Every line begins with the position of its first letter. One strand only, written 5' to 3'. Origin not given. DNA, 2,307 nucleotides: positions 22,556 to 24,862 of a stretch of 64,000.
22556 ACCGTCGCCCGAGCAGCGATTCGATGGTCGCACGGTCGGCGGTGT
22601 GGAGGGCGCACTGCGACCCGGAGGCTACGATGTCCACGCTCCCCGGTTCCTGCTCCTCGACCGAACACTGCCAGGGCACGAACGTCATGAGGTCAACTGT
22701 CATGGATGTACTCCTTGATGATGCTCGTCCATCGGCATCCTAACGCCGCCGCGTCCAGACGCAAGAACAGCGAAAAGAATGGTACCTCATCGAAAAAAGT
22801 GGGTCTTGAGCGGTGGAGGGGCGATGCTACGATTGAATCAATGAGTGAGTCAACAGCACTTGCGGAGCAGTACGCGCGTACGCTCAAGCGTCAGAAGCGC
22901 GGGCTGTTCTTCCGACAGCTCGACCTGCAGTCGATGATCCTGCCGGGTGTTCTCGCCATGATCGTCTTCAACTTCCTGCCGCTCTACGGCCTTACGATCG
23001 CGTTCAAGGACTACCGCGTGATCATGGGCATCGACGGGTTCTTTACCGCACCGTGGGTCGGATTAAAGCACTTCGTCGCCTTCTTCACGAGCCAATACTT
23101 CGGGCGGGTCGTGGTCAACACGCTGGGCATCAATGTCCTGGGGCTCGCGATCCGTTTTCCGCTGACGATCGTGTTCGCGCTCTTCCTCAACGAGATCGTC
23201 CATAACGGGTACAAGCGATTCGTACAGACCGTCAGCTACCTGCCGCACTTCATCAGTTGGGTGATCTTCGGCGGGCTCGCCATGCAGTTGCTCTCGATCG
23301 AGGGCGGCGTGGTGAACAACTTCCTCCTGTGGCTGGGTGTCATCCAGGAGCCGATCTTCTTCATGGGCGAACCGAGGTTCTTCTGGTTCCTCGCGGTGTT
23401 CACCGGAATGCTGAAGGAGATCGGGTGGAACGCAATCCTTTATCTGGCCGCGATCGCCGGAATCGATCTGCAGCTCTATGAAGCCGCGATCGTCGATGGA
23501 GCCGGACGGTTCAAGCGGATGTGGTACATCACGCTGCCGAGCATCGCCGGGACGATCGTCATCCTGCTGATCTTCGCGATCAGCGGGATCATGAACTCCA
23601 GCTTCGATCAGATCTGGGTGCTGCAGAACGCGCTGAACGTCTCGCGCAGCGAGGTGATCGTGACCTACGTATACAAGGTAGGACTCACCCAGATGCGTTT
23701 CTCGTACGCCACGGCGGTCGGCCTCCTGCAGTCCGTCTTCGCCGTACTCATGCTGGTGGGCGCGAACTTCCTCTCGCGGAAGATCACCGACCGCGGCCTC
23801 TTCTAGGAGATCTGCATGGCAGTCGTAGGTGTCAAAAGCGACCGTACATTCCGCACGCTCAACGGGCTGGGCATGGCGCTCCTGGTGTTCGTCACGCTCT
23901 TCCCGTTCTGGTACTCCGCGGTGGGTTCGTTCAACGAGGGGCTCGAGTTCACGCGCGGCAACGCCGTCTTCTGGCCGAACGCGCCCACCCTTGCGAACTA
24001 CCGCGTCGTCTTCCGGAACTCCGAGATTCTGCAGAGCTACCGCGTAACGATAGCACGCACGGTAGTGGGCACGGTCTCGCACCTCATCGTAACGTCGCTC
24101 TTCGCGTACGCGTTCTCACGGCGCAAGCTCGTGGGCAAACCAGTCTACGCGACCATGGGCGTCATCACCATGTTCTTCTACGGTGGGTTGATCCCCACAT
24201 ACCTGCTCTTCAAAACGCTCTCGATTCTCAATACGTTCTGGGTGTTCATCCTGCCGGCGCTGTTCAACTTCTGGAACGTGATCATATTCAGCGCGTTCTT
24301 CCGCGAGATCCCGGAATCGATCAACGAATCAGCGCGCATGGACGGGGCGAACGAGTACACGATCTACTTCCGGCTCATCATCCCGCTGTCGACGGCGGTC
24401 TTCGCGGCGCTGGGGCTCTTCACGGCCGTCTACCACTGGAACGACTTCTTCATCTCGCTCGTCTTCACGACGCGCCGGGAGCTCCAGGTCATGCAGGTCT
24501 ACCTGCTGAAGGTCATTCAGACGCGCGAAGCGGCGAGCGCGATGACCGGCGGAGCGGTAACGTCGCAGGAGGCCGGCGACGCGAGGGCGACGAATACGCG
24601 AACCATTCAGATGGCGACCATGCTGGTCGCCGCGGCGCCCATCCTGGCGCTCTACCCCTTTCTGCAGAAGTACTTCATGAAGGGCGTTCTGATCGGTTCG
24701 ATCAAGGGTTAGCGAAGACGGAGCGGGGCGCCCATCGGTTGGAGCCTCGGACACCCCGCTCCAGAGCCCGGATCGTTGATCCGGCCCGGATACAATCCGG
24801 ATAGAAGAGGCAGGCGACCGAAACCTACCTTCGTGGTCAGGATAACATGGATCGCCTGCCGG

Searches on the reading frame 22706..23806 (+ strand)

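Call 39: search_protein_families(library=pfam, proteins=[window:22706-23806:+], max_evalue=0.00001)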
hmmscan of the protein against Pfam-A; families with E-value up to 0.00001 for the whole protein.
window:22706-23806:+ (366 aa): 1 family
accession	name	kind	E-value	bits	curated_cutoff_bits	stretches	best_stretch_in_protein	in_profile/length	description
PF00528.27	BPD_transp_1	-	1.1e-15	58.3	26.4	1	152-360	3-182/184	Binding-protein-dependent transport system inner membrane component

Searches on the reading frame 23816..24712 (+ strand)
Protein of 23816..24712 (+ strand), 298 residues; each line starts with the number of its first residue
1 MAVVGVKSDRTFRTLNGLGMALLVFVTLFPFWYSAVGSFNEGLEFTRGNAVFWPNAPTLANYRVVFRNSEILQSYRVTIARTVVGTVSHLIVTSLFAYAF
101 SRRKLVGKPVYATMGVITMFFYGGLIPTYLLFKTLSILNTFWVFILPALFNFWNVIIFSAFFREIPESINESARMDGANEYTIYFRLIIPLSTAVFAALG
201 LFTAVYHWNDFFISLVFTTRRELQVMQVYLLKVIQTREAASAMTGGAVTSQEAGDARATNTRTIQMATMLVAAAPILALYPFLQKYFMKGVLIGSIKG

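Call 40: search_protein_families(library=pfam, proteins=[window:23816-24712:+], max_evalue=0.00001)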
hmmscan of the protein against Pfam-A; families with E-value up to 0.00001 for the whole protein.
window:23816-24712:+ (298 aa): 1 family
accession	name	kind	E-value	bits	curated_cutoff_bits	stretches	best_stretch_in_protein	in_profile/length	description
PF00528.27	BPD_transp_1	-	1.5e-06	28.5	26.4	1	109-290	31-181/184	Binding-protein-dependent transport system inner membrane component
